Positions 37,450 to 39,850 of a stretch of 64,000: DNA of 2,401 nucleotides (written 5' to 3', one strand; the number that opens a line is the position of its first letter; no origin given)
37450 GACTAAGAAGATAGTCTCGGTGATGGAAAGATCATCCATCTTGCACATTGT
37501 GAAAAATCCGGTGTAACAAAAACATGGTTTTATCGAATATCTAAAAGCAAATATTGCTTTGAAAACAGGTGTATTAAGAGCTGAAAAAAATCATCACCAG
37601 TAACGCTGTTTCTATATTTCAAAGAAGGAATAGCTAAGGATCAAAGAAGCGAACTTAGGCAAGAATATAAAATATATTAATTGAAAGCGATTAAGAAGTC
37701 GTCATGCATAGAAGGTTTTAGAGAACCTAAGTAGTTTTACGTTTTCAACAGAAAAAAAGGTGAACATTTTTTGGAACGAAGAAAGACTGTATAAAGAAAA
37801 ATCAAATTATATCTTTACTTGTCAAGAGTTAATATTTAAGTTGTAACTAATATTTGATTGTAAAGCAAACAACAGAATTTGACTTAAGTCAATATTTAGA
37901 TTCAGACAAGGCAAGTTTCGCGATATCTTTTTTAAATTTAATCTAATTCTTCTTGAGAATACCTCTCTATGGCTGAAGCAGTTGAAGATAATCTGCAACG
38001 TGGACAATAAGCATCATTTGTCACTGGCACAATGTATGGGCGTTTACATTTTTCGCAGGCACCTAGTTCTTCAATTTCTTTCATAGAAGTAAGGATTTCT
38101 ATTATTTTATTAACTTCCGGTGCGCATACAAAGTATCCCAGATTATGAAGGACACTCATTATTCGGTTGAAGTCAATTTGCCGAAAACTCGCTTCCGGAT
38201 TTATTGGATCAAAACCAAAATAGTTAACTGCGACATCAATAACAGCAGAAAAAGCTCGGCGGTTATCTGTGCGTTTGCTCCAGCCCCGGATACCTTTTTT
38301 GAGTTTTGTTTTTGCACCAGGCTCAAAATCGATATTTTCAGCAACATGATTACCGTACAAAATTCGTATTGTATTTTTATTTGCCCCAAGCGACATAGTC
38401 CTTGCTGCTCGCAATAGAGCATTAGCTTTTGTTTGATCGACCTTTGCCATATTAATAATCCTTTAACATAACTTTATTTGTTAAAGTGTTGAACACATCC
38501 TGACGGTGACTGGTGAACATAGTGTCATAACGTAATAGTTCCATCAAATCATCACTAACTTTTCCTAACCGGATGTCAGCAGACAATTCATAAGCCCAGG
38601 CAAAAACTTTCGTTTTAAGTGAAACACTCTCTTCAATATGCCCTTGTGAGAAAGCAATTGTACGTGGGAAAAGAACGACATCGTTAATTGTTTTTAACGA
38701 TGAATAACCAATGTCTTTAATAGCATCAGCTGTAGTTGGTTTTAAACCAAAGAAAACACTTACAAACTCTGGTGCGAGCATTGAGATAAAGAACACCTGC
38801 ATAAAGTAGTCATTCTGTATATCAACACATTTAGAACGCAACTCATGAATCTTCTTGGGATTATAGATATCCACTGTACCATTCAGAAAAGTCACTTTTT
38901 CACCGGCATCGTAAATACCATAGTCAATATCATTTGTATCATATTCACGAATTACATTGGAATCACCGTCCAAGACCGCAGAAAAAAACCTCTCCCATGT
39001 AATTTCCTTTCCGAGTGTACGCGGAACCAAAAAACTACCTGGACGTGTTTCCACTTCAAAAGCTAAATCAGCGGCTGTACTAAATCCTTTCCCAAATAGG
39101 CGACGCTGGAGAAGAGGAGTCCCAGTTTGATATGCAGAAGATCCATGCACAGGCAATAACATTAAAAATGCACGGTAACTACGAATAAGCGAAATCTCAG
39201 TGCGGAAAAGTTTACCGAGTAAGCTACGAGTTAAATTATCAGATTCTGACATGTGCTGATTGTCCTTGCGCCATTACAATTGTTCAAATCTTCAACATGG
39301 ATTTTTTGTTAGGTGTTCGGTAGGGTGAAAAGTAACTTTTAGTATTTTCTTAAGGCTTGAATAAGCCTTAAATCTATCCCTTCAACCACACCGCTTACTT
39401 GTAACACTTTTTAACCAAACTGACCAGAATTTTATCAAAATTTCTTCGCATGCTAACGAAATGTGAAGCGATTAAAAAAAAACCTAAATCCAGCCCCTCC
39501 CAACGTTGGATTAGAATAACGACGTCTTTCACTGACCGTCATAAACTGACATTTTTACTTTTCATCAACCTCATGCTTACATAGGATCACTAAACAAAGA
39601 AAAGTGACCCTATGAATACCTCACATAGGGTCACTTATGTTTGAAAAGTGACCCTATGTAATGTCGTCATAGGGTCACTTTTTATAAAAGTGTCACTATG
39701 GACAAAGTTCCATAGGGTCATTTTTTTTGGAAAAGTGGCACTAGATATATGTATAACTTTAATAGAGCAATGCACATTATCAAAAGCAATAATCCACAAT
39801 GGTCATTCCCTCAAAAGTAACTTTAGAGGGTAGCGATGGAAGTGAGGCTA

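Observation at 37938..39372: FlhC-like zinc-ribbon protein and a 266-aa partner encoded upstream of the pilus operon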

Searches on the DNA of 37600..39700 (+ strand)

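Call 3: search_dna_similar(query=window:37600-39700:+, collection=plasmids, mode=near, max_rows=15)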
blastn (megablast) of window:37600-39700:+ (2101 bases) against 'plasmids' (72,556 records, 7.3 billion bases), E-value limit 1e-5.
Records with a match: 1166; places in all: 1178; records where one place covers at least 80% of the query: 1153.
Best place of each record, by identity: >=99% 944; 95-99% 16; 60-80% 206.
By first word of the organism name: Escherichia 426; Salmonella 327; Enterobacter 265; Klebsiella 70; Citrobacter 39; Leclercia 11; Raoultella 8; Serratia 7; Shigella 4; Kluyvera 2; and 5 more.
By predicted mobility (MOB-suite, as given by PLSDB): conjugative 1164; mobilizable 1; non-mobilizable 1.
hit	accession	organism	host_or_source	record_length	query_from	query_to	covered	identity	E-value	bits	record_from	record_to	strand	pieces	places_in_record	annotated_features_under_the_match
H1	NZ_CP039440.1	Salmonella enterica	chicken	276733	1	2101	100%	100.0%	0e+0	3900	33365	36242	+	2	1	hypothetical protein (x2) | IS1 family transposase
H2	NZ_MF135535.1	Raoultella ornithinolytica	lettuce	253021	1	2101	100%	100.0%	0e+0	3900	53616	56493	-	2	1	IS1-like element IS1A family transposase | hypothetical protein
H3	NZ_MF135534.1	Raoultella ornithinolytica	lettuce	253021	1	2101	100%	100.0%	0e+0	3900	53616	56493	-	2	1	IS1-like element IS1A family transposase | hypothetical protein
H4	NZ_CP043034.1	Escherichia coli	Homo sapiens,blood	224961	1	2101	100%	100.0%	0e+0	3891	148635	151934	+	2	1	IS5-like element ISKpn26 family transposase | hypothetical protein (x3)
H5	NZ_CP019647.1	Salmonella enterica subsp. enterica serovar Typhimurium ...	Sus scrofa domesticus,pooled feces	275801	1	2101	100%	100.0%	0e+0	3880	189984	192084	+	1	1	hypothetical protein (x2)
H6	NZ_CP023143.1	Escherichia coli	food,raw milk cheese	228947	1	2101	100%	100.0%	0e+0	3880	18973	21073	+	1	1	hypothetical protein (x2)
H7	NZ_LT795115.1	Salmonella enterica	-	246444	1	2101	100%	100.0%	0e+0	3880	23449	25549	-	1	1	hypothetical protein (x2)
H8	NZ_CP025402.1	Escherichia coli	Homo sapiens,Respiratory secretions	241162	1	2101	100%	100.0%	0e+0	3880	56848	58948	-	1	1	hypothetical protein (x2)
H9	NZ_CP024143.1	Escherichia coli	single cell,clinical patient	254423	1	2101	100%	100.0%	0e+0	3880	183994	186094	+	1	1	hypothetical protein (x2)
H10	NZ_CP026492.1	Escherichia coli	Homo sapiens,faecal sample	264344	1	2101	100%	100.0%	0e+0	3880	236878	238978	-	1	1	hypothetical protein (x2)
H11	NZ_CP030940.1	Escherichia coli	Giant panda,fece sample,feces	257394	1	2101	100%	100.0%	0e+0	3880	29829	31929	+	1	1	hypothetical protein (x2)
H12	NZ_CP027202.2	Escherichia coli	Culture,Sewage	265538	1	2101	100%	100.0%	0e+0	3880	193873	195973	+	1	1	hypothetical protein (x2)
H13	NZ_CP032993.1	Escherichia coli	cell culture,Jin River water W5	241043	1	2101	100%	100.0%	0e+0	3880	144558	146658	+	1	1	hypothetical protein (x2)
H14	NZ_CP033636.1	Escherichia coli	cell culture,chicken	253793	1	2101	100%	100.0%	0e+0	3880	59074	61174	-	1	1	hypothetical protein (x2)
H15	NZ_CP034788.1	Escherichia coli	cell culture,chicken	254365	1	2101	100%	100.0%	0e+0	3880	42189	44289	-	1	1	hypothetical protein (x2)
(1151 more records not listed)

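Call 6: get_annotated_region(hit=H5, flank=8000)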
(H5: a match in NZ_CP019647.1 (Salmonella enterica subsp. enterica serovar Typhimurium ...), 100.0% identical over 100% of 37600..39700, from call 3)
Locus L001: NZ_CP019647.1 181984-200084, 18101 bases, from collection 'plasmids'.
description: Salmonella enterica subsp. enterica serovar Typhimurium var. monophasic 4,5,12:i:- strain TW-Stm6 plasmid pSTM6-275, complete sequence
organism: Salmonella enterica subsp. enterica serovar Typhimurium var. monophasic 4,5,12:i:- (NCBI taxid 1331664)
taxonomy: Bacteria; Pseudomonadota; Gammaproteobacteria; Enterobacterales; Enterobacteriaceae; Salmonella; Salmonella enterica; Salmonella enterica subsp. enterica serovar Typhimurium var. monophasic 4,5,12:i:-
host: -; source: Sus scrofa domesticus,pooled feces; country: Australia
typing (MOB-suite, as given by PLSDB): conjugative; replicon IncHI2A,IncN,rep_cluster_1088; relaxase MOBH; mating-pair formation MPF_F
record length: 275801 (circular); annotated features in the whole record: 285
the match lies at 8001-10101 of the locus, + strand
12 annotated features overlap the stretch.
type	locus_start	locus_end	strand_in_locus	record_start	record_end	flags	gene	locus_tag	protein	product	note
CDS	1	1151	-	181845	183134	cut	-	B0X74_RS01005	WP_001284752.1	HNH endonuclease signature motif containing protein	-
CDS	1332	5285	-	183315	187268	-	-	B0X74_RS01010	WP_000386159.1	conjugal transfer protein TraG N-terminal domain-containing protein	-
CDS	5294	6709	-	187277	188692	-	trhH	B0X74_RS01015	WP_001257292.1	IncHI-type conjugal transfer protein TrhH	-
CDS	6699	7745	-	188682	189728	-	-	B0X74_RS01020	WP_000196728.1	thioredoxin family protein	-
CDS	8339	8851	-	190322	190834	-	-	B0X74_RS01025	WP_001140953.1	hypothetical protein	-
CDS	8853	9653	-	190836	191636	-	-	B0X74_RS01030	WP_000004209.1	hypothetical protein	-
CDS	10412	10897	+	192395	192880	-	mobI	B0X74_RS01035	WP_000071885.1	conjugative transfer protein MobI(A/C)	-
CDS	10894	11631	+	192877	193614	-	-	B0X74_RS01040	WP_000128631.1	hypothetical protein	-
CDS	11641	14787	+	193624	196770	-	mobH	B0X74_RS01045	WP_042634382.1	MobH family relaxase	-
CDS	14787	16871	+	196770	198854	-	traD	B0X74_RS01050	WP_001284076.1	conjugative transfer system coupling protein TraD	GO:0015074 - DNA integration [Evidence IEA]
CDS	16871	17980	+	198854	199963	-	-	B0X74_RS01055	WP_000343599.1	hypothetical protein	-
CDS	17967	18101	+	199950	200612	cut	-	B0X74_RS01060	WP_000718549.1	DUF4400 domain-containing protein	-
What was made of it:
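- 944 plasmids carry this segment at >=99% identity; pSTM6-275, the matching plasmid examined, types as IncHI2A/MOBH/MPF_F (calls 3, 6).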
